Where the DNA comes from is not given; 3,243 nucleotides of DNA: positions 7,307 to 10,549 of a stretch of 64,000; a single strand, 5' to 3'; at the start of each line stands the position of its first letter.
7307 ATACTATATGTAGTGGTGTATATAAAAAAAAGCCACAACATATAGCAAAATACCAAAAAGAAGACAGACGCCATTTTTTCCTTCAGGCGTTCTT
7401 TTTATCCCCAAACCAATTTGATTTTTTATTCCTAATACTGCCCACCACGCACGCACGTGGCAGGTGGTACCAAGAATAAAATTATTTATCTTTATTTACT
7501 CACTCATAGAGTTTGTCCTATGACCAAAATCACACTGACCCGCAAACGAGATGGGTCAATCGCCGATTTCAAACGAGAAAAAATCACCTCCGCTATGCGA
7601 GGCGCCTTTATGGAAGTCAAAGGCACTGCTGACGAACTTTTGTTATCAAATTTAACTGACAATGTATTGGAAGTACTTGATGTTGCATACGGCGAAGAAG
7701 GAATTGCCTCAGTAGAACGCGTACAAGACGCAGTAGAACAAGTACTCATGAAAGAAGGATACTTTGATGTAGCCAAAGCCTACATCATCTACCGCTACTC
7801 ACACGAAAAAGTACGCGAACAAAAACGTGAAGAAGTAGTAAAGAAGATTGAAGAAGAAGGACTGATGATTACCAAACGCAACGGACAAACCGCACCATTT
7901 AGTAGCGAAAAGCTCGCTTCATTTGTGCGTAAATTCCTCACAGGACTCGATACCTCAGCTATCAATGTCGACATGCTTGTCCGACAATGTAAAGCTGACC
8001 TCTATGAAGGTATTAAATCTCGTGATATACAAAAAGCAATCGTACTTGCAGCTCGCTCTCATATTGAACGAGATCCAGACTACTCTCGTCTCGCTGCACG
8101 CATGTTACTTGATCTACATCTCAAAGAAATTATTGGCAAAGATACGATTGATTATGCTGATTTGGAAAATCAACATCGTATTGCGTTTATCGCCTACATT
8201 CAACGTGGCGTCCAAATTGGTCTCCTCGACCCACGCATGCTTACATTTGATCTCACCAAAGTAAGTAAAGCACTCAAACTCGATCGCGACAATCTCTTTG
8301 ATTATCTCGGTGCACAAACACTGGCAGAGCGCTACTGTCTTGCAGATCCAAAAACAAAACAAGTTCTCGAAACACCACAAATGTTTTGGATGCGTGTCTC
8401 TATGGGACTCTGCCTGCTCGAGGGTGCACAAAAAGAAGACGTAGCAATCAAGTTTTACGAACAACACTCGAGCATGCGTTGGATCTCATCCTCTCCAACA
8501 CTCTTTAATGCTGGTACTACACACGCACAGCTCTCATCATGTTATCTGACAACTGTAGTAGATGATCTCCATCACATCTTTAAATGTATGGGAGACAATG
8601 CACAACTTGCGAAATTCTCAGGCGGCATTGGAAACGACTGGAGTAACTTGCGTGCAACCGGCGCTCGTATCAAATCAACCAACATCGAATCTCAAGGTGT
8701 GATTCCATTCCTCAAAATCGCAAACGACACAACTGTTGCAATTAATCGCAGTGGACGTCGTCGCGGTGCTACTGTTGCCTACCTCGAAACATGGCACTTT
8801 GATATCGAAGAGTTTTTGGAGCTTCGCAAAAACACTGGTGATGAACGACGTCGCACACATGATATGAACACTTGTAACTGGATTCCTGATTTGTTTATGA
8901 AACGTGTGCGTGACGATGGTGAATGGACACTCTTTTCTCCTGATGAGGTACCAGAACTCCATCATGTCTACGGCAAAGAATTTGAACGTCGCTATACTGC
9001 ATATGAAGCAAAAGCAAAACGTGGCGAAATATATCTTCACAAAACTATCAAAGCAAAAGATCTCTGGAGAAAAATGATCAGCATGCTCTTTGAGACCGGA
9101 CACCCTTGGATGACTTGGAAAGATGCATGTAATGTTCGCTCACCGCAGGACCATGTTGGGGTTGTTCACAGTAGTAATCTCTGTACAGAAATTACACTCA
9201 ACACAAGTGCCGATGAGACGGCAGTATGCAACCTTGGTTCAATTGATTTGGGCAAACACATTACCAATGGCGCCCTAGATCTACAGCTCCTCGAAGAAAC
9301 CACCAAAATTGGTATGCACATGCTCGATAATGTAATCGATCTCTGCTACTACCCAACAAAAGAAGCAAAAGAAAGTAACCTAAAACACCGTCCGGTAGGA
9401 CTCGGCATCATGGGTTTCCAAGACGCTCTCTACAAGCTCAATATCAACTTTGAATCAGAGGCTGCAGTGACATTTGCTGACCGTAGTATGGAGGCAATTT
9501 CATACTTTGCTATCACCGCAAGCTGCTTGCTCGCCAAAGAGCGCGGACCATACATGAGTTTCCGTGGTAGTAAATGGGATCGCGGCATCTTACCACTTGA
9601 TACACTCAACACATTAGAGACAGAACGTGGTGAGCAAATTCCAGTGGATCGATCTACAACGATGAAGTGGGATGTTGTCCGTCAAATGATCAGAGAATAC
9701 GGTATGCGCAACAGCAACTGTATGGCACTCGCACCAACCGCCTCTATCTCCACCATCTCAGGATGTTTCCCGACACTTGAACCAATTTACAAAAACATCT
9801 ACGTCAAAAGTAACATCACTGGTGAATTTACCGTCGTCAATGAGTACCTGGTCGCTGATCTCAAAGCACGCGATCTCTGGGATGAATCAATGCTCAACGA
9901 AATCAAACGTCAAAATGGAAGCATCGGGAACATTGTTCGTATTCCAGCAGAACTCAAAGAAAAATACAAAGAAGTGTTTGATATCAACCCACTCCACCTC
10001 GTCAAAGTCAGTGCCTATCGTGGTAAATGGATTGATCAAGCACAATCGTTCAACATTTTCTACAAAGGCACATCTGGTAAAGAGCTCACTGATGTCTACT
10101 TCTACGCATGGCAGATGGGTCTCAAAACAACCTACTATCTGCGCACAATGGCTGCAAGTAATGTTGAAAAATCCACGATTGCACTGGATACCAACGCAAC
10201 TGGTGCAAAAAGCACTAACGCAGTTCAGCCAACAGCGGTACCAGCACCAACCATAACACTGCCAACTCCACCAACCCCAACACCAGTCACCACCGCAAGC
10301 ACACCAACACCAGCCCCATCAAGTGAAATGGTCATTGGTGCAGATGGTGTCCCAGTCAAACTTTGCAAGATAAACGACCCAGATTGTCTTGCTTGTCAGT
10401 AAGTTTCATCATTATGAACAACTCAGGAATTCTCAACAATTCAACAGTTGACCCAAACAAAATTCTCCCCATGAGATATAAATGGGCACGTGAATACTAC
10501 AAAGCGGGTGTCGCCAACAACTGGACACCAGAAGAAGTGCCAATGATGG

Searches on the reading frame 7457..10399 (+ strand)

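Call 29: search_protein_families(library=pfam, proteins=[window:7457-10399:+], max_evalue=0.001)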
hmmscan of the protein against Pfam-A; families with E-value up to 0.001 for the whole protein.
window:7457-10399:+ (981 aa): 3 families
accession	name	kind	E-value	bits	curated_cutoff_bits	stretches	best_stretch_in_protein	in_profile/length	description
PF02867.20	Ribonuc_red_lgC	-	1.8e-189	631.2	23.9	1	360-895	1-523/523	Ribonucleotide reductase, barrel domain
PF03477.21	ATP-cone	-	9.1e-28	97.1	25.8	2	29-117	4-87/88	ATP cone domain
PF00317.26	Ribonuc_red_lgN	-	6.5e-20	71.4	28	1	280-356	2-76/77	Ribonucleotide reductase, all-alpha domain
